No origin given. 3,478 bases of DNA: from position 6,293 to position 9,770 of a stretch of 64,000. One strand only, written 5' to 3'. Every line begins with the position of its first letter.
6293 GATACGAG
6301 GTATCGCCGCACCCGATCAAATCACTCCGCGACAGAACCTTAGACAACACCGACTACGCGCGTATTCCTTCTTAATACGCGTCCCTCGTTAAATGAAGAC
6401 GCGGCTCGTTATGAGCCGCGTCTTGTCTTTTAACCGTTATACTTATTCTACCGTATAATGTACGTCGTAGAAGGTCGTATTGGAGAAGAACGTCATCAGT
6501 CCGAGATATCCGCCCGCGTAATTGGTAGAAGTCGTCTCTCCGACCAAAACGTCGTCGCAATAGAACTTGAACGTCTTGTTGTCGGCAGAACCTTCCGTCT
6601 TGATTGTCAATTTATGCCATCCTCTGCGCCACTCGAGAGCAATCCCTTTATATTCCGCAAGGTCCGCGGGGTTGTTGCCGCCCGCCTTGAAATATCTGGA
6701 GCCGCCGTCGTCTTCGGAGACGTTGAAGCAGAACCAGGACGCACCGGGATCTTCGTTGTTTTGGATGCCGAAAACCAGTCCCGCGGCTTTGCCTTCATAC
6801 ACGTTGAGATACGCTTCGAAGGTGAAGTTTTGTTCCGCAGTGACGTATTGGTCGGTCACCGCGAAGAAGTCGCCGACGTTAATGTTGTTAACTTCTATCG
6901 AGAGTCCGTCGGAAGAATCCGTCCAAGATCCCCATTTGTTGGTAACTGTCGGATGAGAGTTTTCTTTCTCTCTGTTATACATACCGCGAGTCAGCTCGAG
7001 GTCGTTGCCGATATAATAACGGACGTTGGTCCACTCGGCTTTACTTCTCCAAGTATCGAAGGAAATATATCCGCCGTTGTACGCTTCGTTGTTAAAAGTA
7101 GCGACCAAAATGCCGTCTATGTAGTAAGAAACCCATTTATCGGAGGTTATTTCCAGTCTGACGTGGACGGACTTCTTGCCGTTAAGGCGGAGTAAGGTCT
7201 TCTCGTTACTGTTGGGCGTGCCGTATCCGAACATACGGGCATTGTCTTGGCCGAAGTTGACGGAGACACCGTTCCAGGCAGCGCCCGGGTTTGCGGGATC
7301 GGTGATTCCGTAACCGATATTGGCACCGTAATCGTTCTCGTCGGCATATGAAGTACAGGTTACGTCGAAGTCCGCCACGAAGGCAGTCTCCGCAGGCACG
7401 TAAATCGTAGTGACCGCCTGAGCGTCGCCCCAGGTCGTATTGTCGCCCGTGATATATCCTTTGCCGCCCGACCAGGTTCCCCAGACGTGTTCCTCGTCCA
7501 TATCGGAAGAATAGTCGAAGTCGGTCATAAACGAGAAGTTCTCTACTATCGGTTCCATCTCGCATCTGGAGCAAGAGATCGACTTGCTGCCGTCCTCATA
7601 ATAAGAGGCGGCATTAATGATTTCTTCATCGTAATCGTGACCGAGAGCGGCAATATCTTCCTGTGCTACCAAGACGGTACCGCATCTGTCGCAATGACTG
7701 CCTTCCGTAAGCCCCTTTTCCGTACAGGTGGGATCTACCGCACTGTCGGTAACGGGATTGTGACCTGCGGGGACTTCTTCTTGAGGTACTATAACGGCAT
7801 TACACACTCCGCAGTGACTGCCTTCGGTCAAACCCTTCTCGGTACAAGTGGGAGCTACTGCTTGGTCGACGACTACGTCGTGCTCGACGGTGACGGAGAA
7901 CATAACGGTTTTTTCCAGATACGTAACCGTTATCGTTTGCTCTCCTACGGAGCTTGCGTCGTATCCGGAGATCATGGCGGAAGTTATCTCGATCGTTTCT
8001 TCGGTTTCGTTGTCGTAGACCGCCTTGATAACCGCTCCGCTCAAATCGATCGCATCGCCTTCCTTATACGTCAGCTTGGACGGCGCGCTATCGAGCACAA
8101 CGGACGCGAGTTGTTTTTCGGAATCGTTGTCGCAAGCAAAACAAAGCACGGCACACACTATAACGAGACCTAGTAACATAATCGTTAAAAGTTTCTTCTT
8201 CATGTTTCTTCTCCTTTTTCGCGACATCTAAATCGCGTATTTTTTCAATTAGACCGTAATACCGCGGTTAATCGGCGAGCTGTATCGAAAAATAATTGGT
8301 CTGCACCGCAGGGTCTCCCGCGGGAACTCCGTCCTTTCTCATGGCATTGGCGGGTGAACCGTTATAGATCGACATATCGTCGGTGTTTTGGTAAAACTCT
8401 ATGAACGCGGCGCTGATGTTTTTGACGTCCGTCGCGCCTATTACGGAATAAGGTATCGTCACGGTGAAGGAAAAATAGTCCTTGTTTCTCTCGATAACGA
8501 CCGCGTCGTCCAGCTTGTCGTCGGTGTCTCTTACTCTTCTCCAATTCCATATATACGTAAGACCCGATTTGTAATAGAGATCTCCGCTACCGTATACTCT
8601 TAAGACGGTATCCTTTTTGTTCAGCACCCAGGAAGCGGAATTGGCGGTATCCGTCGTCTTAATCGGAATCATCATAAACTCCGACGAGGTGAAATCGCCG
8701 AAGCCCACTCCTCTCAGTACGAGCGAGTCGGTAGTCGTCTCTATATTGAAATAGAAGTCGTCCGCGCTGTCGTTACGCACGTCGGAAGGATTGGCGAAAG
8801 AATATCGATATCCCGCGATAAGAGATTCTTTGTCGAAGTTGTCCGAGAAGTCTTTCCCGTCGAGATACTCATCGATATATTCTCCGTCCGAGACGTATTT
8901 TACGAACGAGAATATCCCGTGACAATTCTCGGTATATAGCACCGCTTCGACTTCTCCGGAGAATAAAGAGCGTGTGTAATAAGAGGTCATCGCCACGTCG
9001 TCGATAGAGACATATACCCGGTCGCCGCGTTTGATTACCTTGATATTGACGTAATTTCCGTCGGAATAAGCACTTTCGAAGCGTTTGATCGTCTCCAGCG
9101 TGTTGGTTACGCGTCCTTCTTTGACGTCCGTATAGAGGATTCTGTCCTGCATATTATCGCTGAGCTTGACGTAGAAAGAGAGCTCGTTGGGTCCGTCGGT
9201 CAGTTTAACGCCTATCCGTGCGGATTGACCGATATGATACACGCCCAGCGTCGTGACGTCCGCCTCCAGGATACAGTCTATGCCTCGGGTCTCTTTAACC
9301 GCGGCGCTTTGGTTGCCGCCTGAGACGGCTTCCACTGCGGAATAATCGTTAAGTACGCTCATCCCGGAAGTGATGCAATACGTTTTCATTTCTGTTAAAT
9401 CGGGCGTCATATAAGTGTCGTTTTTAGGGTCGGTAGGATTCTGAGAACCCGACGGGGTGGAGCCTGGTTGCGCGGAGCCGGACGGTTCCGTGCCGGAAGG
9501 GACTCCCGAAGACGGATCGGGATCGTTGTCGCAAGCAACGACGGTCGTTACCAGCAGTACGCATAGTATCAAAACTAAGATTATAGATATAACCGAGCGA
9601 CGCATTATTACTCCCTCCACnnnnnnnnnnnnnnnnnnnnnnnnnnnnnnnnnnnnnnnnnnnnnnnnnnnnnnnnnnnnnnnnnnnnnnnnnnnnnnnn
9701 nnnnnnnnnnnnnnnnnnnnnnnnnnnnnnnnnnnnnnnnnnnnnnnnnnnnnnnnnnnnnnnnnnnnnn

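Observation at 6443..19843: GH32 fructanase locus surrounded by a paralogous family of LamG-like secreted lipoproteins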

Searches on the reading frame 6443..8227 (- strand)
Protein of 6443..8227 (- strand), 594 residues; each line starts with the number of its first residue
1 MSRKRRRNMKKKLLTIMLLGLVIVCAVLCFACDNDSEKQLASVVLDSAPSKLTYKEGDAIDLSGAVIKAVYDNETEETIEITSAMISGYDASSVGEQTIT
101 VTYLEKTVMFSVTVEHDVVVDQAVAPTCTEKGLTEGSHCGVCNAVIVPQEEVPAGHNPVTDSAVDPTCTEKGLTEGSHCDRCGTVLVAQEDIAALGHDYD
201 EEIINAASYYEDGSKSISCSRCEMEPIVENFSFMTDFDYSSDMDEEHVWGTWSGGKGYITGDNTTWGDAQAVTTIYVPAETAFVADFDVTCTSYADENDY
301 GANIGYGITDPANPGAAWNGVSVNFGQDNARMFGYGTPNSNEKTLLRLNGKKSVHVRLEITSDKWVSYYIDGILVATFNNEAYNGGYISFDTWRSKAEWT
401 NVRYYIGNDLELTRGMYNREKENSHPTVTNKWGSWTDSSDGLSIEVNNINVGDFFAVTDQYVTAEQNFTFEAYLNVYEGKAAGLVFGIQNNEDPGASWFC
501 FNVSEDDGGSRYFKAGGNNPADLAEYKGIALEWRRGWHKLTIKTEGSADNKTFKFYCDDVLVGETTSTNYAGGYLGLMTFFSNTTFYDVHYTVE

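Call 4: search_protein_families(library=pfam, proteins=[window:6443-8227:-], max_evalue=0.1)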
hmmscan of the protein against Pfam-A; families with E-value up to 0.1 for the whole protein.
window:6443-8227:- (594 aa): 2 families
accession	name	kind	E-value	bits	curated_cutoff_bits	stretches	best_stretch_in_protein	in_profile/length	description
PF07523.18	Big_3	-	6.6e-12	46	21.2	1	49-114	3-68/68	Bacterial Ig-like domain (group 3)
PF19763.6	DUF6250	-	0.0022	18.3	26.9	0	347-401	110-164/165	Domain of unknown function (DUF6250)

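Call 7: search_solved_structures(query=window:6443-8227:-, max_evalue=1)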
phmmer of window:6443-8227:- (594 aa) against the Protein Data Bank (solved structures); distinct sequences matched with E-value up to 1: 6.
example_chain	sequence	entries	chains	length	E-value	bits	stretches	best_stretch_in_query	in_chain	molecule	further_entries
2l7y_A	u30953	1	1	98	8.3e-07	31.2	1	42-117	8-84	Putative endo-beta-N-acetylglucosaminidase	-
4fdw_A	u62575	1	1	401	2.1e-05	26.6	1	43-115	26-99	leucine rich hypothetical protein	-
4fd0_A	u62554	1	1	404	4.4e-05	25.5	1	44-116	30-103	Leucine rich hypothetical protein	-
4b1m_A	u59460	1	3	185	0.00021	23.3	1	432-589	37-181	LEVANASE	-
4b1l_A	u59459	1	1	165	0.00022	23.3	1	432-589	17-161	LEVANASE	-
4azz_A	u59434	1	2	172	0.00024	23.1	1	432-589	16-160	LEVANASE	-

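Call 36: search_protein_families(library=ncbifam, proteins=[window:6443-8203:-], max_evalue=0.01)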
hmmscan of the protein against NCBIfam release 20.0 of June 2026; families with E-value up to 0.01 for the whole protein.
window:6443-8203:- (586 aa): 1 family
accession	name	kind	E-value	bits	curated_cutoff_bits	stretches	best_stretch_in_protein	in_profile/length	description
NF008229.0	PRK10996.1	equivalog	0.0045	16.7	125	0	23-71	89-139/141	thioredoxin TrxC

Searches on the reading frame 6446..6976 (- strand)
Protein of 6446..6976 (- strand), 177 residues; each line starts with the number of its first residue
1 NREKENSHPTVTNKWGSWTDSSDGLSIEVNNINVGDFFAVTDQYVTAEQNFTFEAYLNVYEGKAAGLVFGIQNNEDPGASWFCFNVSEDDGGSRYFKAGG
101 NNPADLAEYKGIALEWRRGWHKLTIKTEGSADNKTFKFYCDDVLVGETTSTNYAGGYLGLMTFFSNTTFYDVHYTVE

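Call 91: find_related_loci(query=A6, collection=metagenome_contigs, flank=8000)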
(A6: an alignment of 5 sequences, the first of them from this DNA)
Query A6 (177 aa) in metagenome_contigs; peptide patterns used: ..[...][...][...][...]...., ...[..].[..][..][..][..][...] (x = any residue, [..] = any of these).
184 stretches matched a pattern; 13 encode a relative of the query (tblastn E <= 1e-3); 13 distinct loci.
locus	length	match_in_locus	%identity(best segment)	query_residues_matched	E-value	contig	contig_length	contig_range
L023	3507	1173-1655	37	14-176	2e-24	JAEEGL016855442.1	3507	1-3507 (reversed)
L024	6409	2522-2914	28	49-175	3e-9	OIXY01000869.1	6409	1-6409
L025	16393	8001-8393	28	49-175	3e-9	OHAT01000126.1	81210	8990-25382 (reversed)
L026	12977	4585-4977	27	49-175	1e-8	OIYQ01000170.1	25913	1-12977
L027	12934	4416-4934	25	3-175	1e-8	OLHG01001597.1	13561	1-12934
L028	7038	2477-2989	26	3-172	2e-8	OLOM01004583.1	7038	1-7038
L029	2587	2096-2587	27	3-165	5e-8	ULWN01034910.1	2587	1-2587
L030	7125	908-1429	26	3-175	1e-7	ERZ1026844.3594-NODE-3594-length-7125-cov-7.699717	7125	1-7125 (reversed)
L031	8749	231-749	25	3-175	2e-7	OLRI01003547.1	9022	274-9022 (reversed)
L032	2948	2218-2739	26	3-175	3e-7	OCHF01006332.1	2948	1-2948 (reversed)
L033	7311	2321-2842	26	3-175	5e-7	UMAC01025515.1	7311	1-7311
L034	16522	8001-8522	26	3-175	4e-7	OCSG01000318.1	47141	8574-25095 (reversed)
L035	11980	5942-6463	26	3-175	6e-7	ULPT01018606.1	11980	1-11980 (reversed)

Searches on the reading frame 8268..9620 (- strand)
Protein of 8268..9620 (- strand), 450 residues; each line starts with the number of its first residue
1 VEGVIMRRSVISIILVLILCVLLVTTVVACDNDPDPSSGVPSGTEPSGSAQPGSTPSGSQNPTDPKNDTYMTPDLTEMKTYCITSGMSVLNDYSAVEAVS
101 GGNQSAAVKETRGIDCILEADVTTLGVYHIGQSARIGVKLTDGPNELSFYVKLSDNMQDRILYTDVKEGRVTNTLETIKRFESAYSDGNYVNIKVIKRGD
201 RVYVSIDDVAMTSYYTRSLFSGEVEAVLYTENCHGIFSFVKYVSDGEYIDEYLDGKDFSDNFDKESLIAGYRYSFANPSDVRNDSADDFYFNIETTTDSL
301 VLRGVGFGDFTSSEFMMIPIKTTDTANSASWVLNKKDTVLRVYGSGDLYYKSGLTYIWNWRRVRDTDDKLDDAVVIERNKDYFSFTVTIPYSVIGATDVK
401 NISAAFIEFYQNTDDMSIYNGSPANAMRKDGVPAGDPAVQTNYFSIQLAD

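Call 4: search_protein_families(library=pfam, proteins=[window:8268-9620:-], max_evalue=0.1)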
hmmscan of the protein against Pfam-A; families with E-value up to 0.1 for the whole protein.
window:8268-9620:- (450 aa): 1 family
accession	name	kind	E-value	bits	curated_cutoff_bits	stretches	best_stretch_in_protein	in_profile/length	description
PF11463.14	R-HINP1I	-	0.058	13.3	25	0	306-350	130-170/208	R.HinP1I restriction endonuclease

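Call 10: search_solved_structures(query=window:8268-9620:-, max_evalue=10)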
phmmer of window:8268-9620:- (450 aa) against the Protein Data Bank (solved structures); distinct sequences matched with E-value up to 10: 2.
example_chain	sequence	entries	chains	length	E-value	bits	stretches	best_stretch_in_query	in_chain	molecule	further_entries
1ynm_A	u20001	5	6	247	0.21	13.4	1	302-349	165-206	R.HinP1I restriction endonuclease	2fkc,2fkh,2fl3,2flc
9wqv_a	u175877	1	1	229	2.4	10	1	31-134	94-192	NADH:ubiquinone oxidoreductase 41 kd complex i subunit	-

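Call 36: search_protein_families(library=ncbifam, proteins=[window:8268-9620:-], max_evalue=0.01)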
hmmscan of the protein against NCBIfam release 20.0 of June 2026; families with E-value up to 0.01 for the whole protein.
window:8268-9620:- (450 aa): 0 families
